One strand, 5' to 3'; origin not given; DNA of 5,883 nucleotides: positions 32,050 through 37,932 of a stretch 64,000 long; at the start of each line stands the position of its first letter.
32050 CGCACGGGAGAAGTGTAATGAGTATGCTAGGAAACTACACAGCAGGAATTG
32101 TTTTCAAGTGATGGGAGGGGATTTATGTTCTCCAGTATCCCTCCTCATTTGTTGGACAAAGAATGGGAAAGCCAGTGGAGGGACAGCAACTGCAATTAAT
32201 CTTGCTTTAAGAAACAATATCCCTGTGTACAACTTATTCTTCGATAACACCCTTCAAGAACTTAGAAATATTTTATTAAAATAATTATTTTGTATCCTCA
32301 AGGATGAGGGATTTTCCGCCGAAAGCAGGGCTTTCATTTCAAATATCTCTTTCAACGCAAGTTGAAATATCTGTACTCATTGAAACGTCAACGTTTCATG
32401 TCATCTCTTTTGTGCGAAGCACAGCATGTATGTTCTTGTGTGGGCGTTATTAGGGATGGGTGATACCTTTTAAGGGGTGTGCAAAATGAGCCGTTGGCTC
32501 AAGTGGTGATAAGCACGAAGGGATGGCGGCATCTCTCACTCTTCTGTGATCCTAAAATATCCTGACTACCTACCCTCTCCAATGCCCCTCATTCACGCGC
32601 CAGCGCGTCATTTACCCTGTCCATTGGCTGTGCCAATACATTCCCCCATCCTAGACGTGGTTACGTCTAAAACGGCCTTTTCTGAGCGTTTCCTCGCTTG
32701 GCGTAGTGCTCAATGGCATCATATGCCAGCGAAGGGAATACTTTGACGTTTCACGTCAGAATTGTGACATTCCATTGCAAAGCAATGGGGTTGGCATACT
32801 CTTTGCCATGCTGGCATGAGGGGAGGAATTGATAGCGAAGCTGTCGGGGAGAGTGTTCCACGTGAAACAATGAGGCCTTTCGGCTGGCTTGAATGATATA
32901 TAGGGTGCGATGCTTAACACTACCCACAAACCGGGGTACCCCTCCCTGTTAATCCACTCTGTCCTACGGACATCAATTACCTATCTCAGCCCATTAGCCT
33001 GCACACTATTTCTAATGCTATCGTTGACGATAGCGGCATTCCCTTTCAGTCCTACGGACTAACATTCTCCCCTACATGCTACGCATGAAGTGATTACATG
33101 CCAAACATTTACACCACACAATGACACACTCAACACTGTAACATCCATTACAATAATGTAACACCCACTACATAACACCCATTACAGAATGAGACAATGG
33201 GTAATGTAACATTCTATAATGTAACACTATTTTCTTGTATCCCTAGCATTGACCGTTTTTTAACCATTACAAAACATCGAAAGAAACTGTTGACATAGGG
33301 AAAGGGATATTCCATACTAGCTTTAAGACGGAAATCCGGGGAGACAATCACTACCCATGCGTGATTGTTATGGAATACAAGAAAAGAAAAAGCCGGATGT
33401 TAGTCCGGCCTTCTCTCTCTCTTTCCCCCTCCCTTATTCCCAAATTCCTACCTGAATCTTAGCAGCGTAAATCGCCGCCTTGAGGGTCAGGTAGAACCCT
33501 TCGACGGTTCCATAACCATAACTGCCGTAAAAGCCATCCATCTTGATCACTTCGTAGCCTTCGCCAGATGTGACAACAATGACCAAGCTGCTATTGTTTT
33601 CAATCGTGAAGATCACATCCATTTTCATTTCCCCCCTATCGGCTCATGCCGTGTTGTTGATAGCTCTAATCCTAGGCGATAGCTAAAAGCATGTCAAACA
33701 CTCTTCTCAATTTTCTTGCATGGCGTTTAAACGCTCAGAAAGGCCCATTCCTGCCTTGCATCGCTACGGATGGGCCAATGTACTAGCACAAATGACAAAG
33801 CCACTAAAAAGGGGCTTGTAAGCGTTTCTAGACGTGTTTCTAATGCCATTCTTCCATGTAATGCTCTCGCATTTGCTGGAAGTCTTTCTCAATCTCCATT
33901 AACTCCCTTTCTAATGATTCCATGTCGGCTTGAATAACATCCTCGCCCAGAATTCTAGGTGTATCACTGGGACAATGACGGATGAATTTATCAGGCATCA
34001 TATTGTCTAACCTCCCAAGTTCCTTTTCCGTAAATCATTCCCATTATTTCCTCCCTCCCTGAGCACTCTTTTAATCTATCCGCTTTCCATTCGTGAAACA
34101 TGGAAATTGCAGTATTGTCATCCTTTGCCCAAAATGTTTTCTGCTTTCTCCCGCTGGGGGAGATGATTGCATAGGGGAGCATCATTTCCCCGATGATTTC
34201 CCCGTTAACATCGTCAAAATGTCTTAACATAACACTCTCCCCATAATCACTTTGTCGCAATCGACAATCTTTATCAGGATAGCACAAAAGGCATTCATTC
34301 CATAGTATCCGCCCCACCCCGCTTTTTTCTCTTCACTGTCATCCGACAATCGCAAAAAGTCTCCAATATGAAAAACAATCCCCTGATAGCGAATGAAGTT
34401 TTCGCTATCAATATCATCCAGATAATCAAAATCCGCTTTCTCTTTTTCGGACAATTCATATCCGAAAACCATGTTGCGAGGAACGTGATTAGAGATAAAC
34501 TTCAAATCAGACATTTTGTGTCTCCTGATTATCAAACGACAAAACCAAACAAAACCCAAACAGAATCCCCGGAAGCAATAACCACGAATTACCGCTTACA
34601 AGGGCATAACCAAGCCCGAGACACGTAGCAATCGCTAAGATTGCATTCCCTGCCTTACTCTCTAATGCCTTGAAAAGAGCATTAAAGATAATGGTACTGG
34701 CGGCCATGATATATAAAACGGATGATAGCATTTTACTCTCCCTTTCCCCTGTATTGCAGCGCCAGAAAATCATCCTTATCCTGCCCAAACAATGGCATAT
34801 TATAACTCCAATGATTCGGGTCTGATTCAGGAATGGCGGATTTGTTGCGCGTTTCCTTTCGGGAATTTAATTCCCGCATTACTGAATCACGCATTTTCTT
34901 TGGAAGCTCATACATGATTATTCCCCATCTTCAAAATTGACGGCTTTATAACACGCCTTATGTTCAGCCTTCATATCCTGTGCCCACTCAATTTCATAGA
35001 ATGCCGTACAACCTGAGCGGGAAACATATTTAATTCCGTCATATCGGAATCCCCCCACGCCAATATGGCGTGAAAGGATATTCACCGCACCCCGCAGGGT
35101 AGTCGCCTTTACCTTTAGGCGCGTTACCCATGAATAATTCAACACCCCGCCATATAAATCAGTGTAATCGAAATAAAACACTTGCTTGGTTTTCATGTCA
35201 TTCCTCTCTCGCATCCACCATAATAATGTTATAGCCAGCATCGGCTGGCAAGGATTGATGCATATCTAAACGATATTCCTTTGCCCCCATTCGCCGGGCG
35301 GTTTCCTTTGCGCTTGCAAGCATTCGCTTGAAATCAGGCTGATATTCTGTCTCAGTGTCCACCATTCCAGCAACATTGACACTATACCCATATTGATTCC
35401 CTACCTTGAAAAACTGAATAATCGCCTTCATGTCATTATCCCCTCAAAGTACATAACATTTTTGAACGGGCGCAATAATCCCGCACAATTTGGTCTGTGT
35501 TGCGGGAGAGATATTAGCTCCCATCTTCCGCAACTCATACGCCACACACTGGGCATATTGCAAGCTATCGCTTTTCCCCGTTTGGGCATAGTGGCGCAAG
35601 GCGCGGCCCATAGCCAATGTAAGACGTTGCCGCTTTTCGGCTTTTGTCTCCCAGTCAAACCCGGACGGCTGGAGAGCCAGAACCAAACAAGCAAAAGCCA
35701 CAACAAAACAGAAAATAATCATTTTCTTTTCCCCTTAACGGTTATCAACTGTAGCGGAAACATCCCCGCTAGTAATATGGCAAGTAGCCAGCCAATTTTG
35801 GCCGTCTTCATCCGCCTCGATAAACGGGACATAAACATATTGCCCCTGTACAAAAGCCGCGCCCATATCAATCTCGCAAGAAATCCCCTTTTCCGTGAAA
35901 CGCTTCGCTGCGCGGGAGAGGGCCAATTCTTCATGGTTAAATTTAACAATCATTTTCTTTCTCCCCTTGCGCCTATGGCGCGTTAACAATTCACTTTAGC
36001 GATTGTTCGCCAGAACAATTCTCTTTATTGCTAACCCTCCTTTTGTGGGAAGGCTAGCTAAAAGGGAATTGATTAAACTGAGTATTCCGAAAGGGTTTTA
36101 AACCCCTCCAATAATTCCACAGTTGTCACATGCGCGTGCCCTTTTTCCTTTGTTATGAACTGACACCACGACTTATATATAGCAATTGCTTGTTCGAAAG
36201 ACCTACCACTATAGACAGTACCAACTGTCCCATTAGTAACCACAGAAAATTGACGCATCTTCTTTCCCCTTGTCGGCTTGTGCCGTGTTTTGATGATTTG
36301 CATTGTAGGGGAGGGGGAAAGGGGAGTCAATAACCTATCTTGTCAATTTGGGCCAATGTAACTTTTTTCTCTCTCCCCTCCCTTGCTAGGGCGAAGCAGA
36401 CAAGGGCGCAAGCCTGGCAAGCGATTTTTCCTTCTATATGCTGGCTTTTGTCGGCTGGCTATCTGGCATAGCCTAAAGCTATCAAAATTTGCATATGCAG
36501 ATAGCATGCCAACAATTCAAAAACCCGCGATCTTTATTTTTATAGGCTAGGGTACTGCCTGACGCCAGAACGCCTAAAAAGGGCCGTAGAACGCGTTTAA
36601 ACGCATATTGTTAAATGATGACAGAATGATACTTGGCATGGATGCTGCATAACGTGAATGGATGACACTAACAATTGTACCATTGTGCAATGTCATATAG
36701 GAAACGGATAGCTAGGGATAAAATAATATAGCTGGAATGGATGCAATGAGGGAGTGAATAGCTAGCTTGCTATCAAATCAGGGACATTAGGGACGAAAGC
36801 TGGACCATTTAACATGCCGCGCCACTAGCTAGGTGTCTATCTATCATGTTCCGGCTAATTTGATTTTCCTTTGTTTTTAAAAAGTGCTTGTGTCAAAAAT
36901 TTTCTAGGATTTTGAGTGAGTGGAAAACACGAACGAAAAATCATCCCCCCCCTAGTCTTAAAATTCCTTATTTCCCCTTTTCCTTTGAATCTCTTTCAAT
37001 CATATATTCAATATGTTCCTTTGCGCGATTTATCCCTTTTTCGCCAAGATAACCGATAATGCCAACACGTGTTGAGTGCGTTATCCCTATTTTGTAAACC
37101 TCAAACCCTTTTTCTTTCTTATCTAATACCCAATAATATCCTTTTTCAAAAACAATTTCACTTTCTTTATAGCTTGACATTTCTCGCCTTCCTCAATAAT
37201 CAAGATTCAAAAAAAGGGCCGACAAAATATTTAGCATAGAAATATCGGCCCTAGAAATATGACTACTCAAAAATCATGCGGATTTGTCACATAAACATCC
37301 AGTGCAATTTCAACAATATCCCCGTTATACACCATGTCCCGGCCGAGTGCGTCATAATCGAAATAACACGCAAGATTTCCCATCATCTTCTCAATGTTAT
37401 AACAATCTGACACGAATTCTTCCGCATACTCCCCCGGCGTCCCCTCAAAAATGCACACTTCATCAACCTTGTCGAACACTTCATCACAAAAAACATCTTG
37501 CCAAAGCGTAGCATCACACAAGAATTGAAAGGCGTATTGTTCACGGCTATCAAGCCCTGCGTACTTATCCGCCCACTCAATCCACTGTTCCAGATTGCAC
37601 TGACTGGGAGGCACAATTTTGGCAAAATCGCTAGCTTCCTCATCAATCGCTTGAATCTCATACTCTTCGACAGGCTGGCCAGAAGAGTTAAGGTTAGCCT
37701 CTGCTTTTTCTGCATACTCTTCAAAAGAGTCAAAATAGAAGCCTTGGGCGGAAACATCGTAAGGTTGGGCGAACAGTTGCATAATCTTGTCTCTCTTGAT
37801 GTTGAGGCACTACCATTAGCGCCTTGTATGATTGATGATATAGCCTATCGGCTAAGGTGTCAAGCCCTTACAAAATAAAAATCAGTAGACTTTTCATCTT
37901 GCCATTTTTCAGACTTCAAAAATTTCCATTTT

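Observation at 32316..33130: ORF-free convergent gap packed with about 18 unrelated short perfect hairpins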

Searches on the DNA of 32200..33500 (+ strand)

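Call 4: search_dna_similar(query=window:32200-33500:+, collection=phages, mode=near, max_rows=40)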
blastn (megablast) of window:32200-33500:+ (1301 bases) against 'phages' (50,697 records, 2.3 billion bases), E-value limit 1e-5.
No match.

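Call 6: search_dna_similar(query=window:32200-33500:+, collection=phages, mode=distant, max_rows=40)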
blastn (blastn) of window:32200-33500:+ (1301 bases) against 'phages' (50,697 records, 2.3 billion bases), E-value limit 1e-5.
No match.

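Call 18: search_rna_families(source=window, start=32200, end=33500, threshold=evalue, max_evalue=10)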
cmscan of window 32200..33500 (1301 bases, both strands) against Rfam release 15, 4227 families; matches with E-value up to 10: 10.
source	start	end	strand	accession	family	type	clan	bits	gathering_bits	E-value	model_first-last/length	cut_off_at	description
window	33381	33419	-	RF03778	mir-483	Gene; miRNA;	-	21.2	60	0.51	1-75/75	no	mir-483 microRNA precursor family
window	33366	33437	-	RF00714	MIR535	Gene; miRNA;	-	20.6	64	0.35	1-95/95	no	MIR535 microRNA precursor family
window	33135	33227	-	RF01853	mtDNA_ssA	Gene; antisense;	-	20.5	40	6.3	1-106/106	no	Mitochondrial DNA control region secondary structure A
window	33383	33479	-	RF00166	PrrB_RsmZ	Gene; sRNA;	CL00106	18.8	44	0.093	1-133/133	no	PrrB/RsmZ RNA family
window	33203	33426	+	RF00121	MicC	Gene; sRNA;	-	18.4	90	9.1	1-123/123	no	MicC RNA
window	33371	33425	-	RF03967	mir-1270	Gene; miRNA;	-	16.1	90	4.9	1-83/83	no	mir-1270 microRNA precursor family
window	33380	33414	-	RF00489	ctRNA_p42d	Gene; antisense;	-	15.8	50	4.7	1-46/46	no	ctRNA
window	33328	33424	+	RF02397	sau-5971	Gene; sRNA;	-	15.7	90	9.5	1-96/96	no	Staphylococcus sRNA sau-5971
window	33267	33351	+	RF02158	NPPA-AS1_3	Gene; lncRNA;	-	13.6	55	3.8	1-108/108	no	NPPA antisense RNA 1 conserved region 3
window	32564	32596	-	RF01124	sR36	Gene; snRNA; snoRNA; CD-box;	-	12.6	55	3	1-55/55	no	Small nucleolar RNA sR36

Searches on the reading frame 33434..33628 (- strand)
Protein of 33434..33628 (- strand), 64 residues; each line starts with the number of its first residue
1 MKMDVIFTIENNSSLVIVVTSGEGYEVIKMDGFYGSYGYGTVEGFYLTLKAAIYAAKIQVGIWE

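Call 36: find_encoding_contigs(protein=window:33434-33628:-, flank=3000, max_places=10)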
Protein window:33434-33628:- (64 aa): no gene with exactly this product is on record in the collection.

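Call 37: find_homologous_proteins(query=window:33434-33628:-, max_evalue=0.001)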
Query window:33434-33628:- (64 aa): 2 proteins with E <= 0.001 among 2 candidates.
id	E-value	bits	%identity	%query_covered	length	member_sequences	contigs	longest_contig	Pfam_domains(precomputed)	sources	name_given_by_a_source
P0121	2.5e-32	127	100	97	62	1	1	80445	-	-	-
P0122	1.6e-15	74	71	97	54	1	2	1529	-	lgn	-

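Call 38: find_encoding_contigs(protein=P0122, flank=3000, max_places=10)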
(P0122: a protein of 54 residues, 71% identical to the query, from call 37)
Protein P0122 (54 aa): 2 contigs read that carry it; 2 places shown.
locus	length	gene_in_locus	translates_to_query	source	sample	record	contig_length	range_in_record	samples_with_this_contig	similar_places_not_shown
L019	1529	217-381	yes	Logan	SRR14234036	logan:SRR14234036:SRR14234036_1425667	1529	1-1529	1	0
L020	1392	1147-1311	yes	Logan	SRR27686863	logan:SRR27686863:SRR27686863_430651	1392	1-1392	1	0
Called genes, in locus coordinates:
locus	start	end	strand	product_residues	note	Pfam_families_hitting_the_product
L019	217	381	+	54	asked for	-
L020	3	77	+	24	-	?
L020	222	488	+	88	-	-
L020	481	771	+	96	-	-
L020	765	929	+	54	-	-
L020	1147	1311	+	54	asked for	-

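Call 39: find_encoding_contigs(protein=P0121, flank=10000, max_places=10)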
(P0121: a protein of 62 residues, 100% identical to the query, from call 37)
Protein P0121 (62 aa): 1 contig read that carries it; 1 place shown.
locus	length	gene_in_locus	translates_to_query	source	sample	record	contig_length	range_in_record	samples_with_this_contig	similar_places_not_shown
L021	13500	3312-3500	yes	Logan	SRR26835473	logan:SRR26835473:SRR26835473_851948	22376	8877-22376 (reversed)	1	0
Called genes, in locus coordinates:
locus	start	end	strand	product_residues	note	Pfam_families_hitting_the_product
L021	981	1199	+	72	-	-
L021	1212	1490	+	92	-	-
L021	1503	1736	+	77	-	-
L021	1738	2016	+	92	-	-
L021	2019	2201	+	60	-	-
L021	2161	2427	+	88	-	-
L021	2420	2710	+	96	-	-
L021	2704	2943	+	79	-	-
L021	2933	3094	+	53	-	-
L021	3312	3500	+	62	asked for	-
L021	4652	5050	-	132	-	-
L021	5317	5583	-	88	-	-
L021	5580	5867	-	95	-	-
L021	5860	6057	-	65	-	-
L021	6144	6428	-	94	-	-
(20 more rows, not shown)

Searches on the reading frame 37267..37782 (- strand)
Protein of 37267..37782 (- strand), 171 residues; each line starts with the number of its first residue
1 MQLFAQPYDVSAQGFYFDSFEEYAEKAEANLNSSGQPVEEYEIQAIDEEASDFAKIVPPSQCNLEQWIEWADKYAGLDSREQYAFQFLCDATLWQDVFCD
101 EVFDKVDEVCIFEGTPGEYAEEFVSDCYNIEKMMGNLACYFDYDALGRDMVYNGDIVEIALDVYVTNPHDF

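Call 15: search_protein_families(library=pfam, proteins=[window:37267-37782:-])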
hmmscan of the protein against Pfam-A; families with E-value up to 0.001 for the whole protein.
window:37267-37782:- (171 aa): 1 family
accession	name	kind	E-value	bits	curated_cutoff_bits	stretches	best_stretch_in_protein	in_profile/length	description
PF07275.16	ArdA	-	5.8e-10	40.4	27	1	28-159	29-149/155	Antirestriction protein (ArdA)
